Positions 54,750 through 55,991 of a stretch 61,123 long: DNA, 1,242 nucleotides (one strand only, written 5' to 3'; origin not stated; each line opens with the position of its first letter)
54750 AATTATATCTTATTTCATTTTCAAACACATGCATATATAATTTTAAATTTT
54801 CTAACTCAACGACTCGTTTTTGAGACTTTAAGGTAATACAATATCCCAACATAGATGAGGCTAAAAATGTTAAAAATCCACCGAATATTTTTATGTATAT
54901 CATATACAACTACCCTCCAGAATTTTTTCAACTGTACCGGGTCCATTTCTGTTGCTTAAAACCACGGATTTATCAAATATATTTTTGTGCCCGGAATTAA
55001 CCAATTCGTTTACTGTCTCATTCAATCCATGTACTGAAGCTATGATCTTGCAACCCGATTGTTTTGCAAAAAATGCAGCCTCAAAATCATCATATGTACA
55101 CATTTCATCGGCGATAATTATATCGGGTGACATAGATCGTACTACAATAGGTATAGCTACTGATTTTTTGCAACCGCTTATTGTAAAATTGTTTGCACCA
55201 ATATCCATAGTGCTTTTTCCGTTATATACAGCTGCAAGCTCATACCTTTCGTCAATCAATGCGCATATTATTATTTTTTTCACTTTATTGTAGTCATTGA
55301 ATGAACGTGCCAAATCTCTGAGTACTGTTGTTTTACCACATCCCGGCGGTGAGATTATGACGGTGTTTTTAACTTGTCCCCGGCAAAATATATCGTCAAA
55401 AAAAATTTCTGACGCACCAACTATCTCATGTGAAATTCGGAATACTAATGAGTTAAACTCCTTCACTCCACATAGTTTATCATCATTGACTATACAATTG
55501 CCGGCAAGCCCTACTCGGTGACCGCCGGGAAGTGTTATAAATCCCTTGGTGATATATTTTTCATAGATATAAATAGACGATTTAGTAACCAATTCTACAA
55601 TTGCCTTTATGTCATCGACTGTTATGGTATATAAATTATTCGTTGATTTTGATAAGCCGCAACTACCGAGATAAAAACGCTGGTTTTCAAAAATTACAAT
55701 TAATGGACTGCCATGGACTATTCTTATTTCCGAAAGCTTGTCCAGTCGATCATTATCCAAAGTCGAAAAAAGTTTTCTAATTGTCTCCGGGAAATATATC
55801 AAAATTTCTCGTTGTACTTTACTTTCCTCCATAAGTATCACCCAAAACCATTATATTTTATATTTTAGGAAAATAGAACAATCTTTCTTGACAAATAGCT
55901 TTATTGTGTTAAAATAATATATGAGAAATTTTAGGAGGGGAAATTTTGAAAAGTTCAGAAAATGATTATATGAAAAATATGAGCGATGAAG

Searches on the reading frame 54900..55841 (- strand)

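Call 81: search_protein_families(library=pfam, proteins=[window:54900-55841:-], max_evalue=0.00001)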
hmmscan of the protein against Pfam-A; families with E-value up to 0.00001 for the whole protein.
window:54900-55841:- (313 aa): 1 family
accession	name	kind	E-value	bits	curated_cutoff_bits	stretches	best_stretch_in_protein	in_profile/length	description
PF19568.5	Spore_III_AA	-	1e-66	225.6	27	1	10-309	4-300/306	Sporulation stage III, protein AA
